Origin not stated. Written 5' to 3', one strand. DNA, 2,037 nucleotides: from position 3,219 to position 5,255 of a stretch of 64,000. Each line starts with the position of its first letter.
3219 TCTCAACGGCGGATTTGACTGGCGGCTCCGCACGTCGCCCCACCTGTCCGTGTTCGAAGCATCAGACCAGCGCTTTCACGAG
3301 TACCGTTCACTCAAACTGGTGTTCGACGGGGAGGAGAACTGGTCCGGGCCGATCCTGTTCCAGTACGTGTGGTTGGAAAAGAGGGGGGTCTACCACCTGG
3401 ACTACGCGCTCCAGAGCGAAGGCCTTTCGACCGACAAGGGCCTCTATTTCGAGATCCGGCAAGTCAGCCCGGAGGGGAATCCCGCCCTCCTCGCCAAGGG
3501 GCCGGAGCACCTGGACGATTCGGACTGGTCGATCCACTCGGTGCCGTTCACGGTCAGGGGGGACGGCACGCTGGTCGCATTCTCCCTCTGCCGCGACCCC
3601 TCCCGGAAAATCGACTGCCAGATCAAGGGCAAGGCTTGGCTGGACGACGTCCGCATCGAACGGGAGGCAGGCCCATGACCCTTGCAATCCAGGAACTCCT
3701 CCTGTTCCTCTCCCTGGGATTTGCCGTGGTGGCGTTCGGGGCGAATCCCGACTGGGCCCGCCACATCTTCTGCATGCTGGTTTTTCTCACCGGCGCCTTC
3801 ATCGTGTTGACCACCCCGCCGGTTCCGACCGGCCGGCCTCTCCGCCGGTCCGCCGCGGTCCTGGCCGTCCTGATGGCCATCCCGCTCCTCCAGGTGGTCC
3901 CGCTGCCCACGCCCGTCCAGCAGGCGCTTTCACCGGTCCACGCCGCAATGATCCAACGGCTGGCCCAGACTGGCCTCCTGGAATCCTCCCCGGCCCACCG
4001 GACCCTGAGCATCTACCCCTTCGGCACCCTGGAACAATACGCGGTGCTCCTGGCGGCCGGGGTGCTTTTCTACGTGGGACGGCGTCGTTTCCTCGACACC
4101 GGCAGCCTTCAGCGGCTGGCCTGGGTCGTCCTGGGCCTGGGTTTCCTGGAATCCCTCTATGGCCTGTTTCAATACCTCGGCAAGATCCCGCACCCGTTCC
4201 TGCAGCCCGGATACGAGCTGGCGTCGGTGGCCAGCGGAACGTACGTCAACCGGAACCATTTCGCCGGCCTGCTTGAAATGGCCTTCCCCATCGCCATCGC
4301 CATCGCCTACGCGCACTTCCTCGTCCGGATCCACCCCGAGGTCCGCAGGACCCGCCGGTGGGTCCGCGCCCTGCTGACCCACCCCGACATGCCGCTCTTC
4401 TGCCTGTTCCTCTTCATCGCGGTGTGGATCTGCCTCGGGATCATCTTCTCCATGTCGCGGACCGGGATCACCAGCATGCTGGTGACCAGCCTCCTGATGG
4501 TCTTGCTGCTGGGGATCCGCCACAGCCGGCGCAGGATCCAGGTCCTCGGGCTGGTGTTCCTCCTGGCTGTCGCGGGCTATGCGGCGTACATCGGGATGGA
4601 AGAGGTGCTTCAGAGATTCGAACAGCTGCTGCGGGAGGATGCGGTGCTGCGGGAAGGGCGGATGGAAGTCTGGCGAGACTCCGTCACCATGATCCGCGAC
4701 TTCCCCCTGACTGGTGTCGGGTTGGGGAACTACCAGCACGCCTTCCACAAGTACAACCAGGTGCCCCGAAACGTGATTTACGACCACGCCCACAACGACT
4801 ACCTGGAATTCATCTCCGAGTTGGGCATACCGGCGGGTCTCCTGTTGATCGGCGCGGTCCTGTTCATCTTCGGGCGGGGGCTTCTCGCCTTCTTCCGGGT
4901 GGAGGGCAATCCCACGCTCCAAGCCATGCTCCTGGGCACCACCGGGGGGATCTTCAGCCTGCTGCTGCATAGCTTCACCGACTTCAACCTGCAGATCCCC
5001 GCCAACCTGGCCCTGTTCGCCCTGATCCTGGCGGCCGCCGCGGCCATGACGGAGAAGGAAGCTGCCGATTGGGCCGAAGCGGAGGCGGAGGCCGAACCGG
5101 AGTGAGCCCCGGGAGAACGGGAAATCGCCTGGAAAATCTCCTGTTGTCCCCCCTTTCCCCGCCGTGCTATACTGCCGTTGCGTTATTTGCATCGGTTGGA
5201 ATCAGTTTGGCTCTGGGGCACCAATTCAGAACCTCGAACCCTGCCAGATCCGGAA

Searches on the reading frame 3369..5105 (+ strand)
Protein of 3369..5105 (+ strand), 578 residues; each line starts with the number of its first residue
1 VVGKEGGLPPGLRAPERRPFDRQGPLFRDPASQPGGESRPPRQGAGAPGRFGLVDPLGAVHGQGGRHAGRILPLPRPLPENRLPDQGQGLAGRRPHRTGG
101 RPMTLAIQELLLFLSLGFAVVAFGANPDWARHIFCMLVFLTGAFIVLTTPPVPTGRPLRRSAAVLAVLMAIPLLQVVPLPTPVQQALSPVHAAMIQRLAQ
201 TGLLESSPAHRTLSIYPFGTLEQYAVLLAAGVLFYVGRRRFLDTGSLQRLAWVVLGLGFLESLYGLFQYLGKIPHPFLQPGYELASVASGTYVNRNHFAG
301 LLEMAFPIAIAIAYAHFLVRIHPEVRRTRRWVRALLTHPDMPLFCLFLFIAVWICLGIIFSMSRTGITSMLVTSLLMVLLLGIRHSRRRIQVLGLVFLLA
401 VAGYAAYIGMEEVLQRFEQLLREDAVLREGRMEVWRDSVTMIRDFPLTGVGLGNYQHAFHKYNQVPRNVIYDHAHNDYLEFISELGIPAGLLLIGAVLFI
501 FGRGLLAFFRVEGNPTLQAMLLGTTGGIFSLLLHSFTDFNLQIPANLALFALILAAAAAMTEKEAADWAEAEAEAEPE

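Call 95: search_protein_families(library=pfam, proteins=[window:3369-5105:+], max_evalue=0.001)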
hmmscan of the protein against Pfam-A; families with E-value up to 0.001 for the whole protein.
window:3369-5105:+ (578 aa): 1 family
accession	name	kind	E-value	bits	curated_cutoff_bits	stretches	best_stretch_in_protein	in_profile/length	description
PF04932.20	Wzy_C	-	2.2e-25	89.7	31.7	1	350-494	2-149/149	O-Antigen ligase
